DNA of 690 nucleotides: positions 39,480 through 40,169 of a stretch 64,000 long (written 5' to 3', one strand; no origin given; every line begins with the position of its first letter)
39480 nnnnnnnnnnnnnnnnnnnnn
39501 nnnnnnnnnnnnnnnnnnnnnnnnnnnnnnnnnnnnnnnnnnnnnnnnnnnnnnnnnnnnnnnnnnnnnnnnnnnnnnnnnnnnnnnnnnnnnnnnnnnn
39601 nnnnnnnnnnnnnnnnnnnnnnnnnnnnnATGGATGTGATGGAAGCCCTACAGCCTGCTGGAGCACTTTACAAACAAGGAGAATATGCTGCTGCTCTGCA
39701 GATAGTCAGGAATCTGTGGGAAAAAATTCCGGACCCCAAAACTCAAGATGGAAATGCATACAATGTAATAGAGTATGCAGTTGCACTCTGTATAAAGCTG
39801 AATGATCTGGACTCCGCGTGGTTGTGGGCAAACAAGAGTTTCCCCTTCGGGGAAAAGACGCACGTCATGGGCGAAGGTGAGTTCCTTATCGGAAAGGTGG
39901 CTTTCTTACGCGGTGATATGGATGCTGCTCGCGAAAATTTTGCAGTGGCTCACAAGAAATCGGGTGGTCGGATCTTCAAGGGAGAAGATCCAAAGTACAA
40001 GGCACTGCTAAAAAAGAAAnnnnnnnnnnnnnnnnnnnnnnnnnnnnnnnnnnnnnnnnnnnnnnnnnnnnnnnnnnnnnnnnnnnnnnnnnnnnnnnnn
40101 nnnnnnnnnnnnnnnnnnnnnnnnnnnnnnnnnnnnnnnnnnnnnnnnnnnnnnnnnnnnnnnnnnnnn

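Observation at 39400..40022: C-terminal colicin-DNase/HNH-like signature on the giant protein followed 14 bp later by a small leaderless helical protein (toxin-immunity-like arrangement)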

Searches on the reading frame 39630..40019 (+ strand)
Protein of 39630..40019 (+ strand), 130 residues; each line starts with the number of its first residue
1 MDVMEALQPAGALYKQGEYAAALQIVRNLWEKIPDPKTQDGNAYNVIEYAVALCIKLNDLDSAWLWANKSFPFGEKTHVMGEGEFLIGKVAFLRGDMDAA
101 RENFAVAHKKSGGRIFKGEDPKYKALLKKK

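Call 8: search_protein_families(library=pfam, proteins=[window:39630-40019:+], max_evalue=10)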
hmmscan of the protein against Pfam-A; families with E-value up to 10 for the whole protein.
window:39630-40019:+ (130 aa): 11 families
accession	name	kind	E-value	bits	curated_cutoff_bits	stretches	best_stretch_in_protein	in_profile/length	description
PF14559.12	TPR_19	-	0.012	16.3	25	1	13-63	1-44/68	Tetratricopeptide repeat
PF07719.23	TPR_2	-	0.015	15.8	27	1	85-109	5-29/34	Tetratricopeptide repeat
PF12895.13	ANAPC3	-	0.033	14.9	27.2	1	10-35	30-55/82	Anaphase-promoting complex, cyclosome, subunit 3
PF13428.12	TPR_14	-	0.038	15.1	23.5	1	10-35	8-33/44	Tetratricopeptide repeat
PF13432.12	TPR_16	-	0.041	14.8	32.7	0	85-107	35-57/65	Tetratricopeptide repeat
PF22205.1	Csm6_6H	-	0.051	14.1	27.6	1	10-44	9-41/93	Csm6 6H domain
PF13174.12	TPR_6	-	0.09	13.9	26.3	0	85-106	4-25/33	Tetratricopeptide repeat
PF07721.20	TPR_4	-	0.11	13.7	27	1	12-27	10-25/26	Tetratricopeptide repeat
PF13374.12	TPR_10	-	0.19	12.2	27.5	1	10-27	9-26/42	Tetratricopeptide repeat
PF20158.4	Cas5fv_helical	-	0.23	12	25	1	4-62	63-120/158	Cas5fv helical domain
PF00515.34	TPR_1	-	0.24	11.7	27.8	0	12-24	10-22/34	Tetratricopeptide repeat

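Call 9: search_protein_families(library=ncbifam, proteins=[window:39630-40019:+], max_evalue=10)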
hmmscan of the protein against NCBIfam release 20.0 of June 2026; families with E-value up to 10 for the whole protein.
window:39630-40019:+ (130 aa): 2 families
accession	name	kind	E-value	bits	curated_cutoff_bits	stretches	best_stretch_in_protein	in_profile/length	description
TIGR02795.1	tol_pal_ybgF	equivalog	0.038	14.6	90.1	1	78-111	36-69/119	tol-pal system protein YbgF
TIGR02191.1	RNaseIII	equivalog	0.1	12.2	166.25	1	1-37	110-144/219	ribonuclease III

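Call 13: find_homologous_proteins(query=window:39630-40019:+, max_evalue=0.01)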
Query window:39630-40019:+ (130 aa): 3 proteins with E <= 0.01 among 4 candidates.
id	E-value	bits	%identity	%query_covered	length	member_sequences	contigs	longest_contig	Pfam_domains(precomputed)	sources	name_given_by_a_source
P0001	2.5e-80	284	99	98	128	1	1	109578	-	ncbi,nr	ncbi:MAG: hypothetical protein JNM27_02185 [Leptospirales bacterium]|nr:hypothetical protein [Leptos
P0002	1.1e-55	205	72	100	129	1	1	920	-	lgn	-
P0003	4.3e-46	174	64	98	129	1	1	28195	-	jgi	-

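Call 14: find_encoding_contigs(protein=P0003, flank=10000)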
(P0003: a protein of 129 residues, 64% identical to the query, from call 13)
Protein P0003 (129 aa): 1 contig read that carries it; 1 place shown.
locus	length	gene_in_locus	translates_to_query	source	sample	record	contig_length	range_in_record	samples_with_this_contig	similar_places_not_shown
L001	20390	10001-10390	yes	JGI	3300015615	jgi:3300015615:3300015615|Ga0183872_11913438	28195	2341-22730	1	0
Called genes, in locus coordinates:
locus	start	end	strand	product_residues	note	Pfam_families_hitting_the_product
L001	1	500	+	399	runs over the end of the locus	PF03739:LptF_LptG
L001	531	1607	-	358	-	PF07238:PilZ (weak)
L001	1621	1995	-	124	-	PF00072:Response_reg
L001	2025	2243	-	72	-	-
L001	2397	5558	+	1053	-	PF13205:Big_5, PF01436:NHL (faint)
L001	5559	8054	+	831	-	PF13205:Big_5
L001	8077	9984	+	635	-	-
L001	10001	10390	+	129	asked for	-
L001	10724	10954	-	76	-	-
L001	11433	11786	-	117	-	PF13560:HTH_31, PF01381:HTH_3, PF12844:HTH_19, PF13443:HTH_26 (weak)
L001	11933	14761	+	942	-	PF01807:Zn_ribbon_DnaG, PF08275:DNAG_N (faint), PF13155:Toprim_2, PF13362:Toprim_3, PF13662:Toprim_4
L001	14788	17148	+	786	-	PF00589:Phage_integrase, PF22823:MrpR_C_cat (faint), PF00589:Phage_integrase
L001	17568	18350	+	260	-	PF13418:Beta-prop_TYW4 (faint), PF07250:Glyoxal_oxid_N (faint), PF13415:Beta-prop_FBX42 (faint), PF24681:Kelch_KLHDC2_KLHL20_DRC7 (faint), PF24981:Beta-prop_ATRN-LZTR1 (faint), PF18755:RAMA (faint), PF01344:Kelch_1 (weak), PF07646:Kelch_2 (faint)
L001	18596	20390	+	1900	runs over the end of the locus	-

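Call 15: find_encoding_contigs(protein=P0002, flank=10000)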
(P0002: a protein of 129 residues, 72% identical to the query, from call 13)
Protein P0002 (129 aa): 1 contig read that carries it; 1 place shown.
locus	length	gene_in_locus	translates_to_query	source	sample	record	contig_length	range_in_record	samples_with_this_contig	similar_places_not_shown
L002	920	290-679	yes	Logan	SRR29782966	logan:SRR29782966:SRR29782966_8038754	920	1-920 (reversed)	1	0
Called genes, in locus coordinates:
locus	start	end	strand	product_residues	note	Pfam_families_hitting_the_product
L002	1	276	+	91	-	?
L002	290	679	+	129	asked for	-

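Call 16: find_encoding_contigs(protein=P0001, flank=10000)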
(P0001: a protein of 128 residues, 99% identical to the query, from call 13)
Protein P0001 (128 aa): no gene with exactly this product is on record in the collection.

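Call 32: search_protein_families(library=pfam, alignment_id=A4, max_evalue=1)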
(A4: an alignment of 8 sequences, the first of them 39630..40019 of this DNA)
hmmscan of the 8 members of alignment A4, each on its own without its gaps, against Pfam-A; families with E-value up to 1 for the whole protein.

A. member 1, window:39630-40019:+ (130 aa): 11 families
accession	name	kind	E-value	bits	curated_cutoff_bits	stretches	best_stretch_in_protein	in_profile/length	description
PF14559.12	TPR_19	-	0.012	16.3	25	1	13-63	1-44/68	Tetratricopeptide repeat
PF07719.23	TPR_2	-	0.015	15.8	27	0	85-109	5-29/34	Tetratricopeptide repeat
PF12895.13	ANAPC3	-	0.033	14.9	27.2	1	10-35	30-55/82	Anaphase-promoting complex, cyclosome, subunit 3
PF13428.12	TPR_14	-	0.038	15.1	23.5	0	10-35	8-33/44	Tetratricopeptide repeat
PF13432.12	TPR_16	-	0.041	14.8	32.7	0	85-107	35-57/65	Tetratricopeptide repeat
PF22205.1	Csm6_6H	-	0.051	14.1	27.6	1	10-44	9-41/93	Csm6 6H domain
PF13174.12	TPR_6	-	0.09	13.9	26.3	0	85-106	4-25/33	Tetratricopeptide repeat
PF07721.20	TPR_4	-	0.11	13.7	27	0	12-27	10-25/26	Tetratricopeptide repeat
PF13374.12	TPR_10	-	0.19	12.2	27.5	0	10-27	9-26/42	Tetratricopeptide repeat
PF20158.4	Cas5fv_helical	-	0.23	12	25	1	4-62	63-120/158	Cas5fv helical domain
PF00515.34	TPR_1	-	0.24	11.7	27.8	0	12-24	10-22/34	Tetratricopeptide repeat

B. families by the number of members that match (of 8 scanned): 18 families
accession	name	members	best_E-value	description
PF07719.23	TPR_2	7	1.9e-09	Tetratricopeptide repeat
PF00515.34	TPR_1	6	2e-08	Tetratricopeptide repeat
PF13432.12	TPR_16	5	0.00016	Tetratricopeptide repeat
PF13181.12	TPR_8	5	0.00024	Tetratricopeptide repeat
PF13424.12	TPR_12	4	6.1e-08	Tetratricopeptide repeat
PF12895.13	ANAPC3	4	0.033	Anaphase-promoting complex, cyclosome, subunit 3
PF13428.12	TPR_14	3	4e-06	Tetratricopeptide repeat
PF14559.12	TPR_19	3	0.00029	Tetratricopeptide repeat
PF13414.12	TPR_11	3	0.0021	TPR repeat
PF13174.12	TPR_6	3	0.012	Tetratricopeptide repeat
PF13374.12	TPR_10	3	0.014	Tetratricopeptide repeat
PF17874.7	TPR_MalT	2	0.0049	MalT-like TPR region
PF03091.20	CutA1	1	0.019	CutA1 divalent ion tolerance protein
PF22205.1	Csm6_6H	1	0.051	Csm6 6H domain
PF23558.1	TPR_P4H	1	0.069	Prolyl 4-hydroxylase peptide-substrate-binding domain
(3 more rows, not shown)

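Call 33: search_solved_structures(query=A4, max_evalue=10, show_alignments=1)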
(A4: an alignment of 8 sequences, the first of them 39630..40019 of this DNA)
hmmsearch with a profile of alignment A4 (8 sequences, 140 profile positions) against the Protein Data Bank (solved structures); distinct sequences matched with E-value up to 10: 192 (the best 60 are shown).
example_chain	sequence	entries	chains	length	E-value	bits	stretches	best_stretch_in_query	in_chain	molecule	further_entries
9qhb_A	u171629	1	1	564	1.5e-30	109.2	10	15-118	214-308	Engineered tetratricopeptide repeat protein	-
8bu0_A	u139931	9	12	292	1.3e-26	96.4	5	15-118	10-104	Consensus tetratricopeptide repeat protein | Crystal structure of an 8-repeat consensus TPR superhelix with Zinc. | Monomer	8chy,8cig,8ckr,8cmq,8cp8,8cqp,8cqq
9qhc_A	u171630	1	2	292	8.1e-26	93.9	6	16-118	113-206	Engineered tetratricopeptide repeat protein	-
2fo7_A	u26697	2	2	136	2.4e-10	43.7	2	16-117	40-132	SYNTHETIC CONSENSUS TPR PROTEIN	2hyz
8ch0_A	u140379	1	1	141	2.4e-10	43.7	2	15-117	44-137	Consensus tetratricopeptide repeat protein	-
8fgw_D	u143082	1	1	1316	3.5e-10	43.2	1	17-118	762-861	Tetratricopeptide repeat protein 21B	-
8bbe_D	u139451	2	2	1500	4.2e-10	42.9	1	17-118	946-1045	SNAP-tag,Tetratricopeptide repeat protein 21B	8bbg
6vbu_4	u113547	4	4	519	5.8e-08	36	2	55-118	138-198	Bardet-Biedl syndrome 4 protein homolog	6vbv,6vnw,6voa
7xn7_q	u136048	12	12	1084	2.4e-07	34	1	55-119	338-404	Component of the Paf1p complex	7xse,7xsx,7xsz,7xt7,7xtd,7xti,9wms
6eou_A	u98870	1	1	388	3.2e-07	33.6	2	14-74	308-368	UDP-N-acetylglucosamine--peptide N-acetylglucosaminyltransferase 110 kDa subunit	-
2wqh_A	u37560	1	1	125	3.3e-07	33.6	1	12-116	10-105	CTPR3Y3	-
1na0_A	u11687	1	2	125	4.5e-07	33.1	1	12-118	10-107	designed protein CTPR3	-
4rg6_A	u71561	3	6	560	5.5e-07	32.8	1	27-118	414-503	Cell division cycle protein 27 homolog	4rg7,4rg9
6xt9_D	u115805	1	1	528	6.9e-07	32.5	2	46-118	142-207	Bardet-Biedl syndrome 4 protein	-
1w3b_A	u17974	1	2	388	1.2e-06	31.7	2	14-74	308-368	UDP-N-ACETYLGLUCOSAMINE--PEPTIDE N-ACETYLGLUCOSAMINYLTRANSFERASE 110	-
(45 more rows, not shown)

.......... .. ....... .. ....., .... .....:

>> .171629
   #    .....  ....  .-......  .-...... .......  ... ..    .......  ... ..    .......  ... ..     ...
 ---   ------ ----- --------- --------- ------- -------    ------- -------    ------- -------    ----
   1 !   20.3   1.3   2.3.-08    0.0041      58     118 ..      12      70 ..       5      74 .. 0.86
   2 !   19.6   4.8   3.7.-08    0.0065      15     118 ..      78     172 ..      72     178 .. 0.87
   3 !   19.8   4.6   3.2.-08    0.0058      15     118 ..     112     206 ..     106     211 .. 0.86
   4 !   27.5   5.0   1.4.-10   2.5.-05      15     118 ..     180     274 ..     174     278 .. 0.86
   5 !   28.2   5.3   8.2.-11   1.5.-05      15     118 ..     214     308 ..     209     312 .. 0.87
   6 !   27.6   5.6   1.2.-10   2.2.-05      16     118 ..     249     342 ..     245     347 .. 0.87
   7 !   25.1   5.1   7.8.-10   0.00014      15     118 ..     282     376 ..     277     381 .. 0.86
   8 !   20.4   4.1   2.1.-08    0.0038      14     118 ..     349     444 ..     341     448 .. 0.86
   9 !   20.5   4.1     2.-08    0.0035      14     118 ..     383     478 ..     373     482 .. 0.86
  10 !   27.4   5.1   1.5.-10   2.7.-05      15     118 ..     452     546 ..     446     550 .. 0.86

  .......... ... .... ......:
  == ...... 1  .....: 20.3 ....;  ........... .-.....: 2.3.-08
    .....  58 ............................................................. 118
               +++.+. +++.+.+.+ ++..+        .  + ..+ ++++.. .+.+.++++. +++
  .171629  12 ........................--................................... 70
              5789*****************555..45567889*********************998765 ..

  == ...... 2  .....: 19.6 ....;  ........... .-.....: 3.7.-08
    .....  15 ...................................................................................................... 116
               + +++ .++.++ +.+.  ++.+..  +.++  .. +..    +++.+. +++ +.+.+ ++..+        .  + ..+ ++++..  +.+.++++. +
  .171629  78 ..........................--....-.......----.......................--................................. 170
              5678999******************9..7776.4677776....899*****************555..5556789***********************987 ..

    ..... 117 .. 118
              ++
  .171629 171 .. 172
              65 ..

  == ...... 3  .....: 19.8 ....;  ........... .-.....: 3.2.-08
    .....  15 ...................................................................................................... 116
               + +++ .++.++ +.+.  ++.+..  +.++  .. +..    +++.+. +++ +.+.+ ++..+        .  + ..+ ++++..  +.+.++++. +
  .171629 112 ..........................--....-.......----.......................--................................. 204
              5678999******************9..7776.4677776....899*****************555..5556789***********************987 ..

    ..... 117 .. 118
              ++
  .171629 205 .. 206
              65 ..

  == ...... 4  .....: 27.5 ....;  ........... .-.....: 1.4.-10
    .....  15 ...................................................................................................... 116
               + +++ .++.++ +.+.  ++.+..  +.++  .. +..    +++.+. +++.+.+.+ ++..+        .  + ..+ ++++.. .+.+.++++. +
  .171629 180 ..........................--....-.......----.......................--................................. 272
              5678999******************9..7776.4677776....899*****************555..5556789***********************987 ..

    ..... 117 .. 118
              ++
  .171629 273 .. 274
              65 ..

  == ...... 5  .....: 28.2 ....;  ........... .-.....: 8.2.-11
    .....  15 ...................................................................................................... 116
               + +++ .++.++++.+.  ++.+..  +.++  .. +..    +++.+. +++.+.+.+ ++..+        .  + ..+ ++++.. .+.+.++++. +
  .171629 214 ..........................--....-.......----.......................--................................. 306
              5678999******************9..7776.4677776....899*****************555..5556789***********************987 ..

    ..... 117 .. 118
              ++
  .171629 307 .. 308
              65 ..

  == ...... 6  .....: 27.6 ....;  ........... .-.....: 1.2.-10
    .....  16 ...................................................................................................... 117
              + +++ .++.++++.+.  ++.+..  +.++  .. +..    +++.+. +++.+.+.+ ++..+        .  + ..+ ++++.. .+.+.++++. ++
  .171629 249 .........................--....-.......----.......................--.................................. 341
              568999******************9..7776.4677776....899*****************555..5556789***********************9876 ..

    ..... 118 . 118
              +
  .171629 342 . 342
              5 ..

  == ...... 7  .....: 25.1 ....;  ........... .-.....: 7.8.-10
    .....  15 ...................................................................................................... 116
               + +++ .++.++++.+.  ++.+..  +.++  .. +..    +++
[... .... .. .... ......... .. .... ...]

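Call 47: predict_structure(alignment_id=A1)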
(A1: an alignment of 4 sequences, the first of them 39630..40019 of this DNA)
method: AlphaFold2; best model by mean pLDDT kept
length: 130 residues; sequences in the alignment: 4
mean_pLDDT: 89.6   pTM: 0.84
mean pLDDT of the five models: 89.6, 87.8, 87.7, 87.2, 84.4
residues with pLDDT >= 90: 78; 70-90: 48; 50-70: 4; < 50: 0
segments of 3 or more residues with pLDDT < 50: none
pLDDT, mean of each block of 10 residues (from residue 1): 85 95 95 86 89 97 94 74 94 95 93 88 80
secondary structure, 60 per line:
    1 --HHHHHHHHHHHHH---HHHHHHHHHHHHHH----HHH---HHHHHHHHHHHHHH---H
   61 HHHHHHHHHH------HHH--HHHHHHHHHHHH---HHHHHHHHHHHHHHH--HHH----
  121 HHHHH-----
elements in order: H3-15 H19-32 H43-56 H60-70 H82-93 H97-111 H121-125

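Call 63: search_protein_families(library=pfam, proteins=[L001:9589-9981:+], max_evalue=0.1)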
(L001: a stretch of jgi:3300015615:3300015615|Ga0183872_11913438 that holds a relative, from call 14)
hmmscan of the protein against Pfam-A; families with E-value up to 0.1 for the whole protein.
L001:9589-9981:+ (131 aa): 0 families

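Call 98: fold_search(model_id=the predicted structure, library=pdb)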
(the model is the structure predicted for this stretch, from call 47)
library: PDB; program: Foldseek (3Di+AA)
matches with E <= 10: 1542; with E <= 0.001: 0
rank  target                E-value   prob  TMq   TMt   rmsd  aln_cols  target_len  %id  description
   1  6v8e_B                1.1e-03  1.00  0.71  0.78   3.0       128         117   20  Computationally designed C3-symmetric homotrimer from TPR repeat protein (released 2020-08-12)
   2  8ump_A                1.1e-03  1.00  0.69  0.74   3.0       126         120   18  T33-ml35 - Designed Tetrahedral Protein Cage Using Machine Learning Algorithms (released 2023-11-15)
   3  1na0_A                1.1e-03  1.00  0.68  0.73   3.4       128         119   20  Design of Stable alpha-Helical Arrays from an Idealized TPR Motif (released 2003-06-03)
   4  6v8e_A                1.3e-03  1.00  0.68  0.73   3.4       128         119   20  Computationally designed C3-symmetric homotrimer from TPR repeat protein (released 2020-08-12)
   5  6vfh_A                1.4e-03  1.00  0.68  0.73   3.4       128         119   20  De novo designed tetrahedral nanoparticle T33_dn10 (released 2020-08-12)
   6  6v8e_D                1.4e-03  1.00  0.68  0.73   3.8       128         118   20  Computationally designed C3-symmetric homotrimer from TPR repeat protein (released 2020-08-12)
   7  5hrz                  1.8e-03  1.00  0.69  0.73   3.1       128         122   18  Computationally Designed Trimer 1na0C3_3 (released 2017-04-12)
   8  2xcb_B                1.8e-03  1.00  0.67  0.66   4.8       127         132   14  Crystal structure of PcrH in complex with the chaperone binding region of PopD (released 2010-05-05)
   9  5l0y_B                1.9e-03  1.00  0.69  0.62   3.7       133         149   16  Crystal Structure of a Sec72-ssa1 c-terminal peptide fusion protein (released 2017-03-22)
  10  2dba_MODEL_1_A        2.0e-03  1.00  0.68  0.61   3.5       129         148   17  The solution structure of the tetratrico peptide repeat of human Smooth muscle cell associated protein-1, isof (released 2006-06-15)
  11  4jl0_A                2.2e-03  1.00  0.71  0.70   3.2       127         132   14  Crystal structure of PcrH in complex with the chaperone binding region of PopB (released 2013-12-11)
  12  6vfk_A                2.6e-03  1.00  0.67  0.72   3.3       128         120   21  De novo designed tetrahedral nanoparticle T33_dn10 displaying 4 copies of BG505-SOSIP trimer on the surface (released 2020-07-22)
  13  4jl0_B                2.7e-03  1.00  0.65  0.68   4.7       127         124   14  Crystal structure of PcrH in complex with the chaperone binding region of PopB (released 2013-12-11)
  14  5l0y_H                2.7e-03  1.00  0.67  0.66   4.4       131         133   14  Crystal Structure of a Sec72-ssa1 c-terminal peptide fusion protein (released 2017-03-22)
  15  3hym_B                2.8e-03  1.00  0.69  0.33   3.4       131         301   17  Insights into Anaphase Promoting Complex TPR subdomain assembly from a CDC26-APC6 structure (released 2009-08-11)
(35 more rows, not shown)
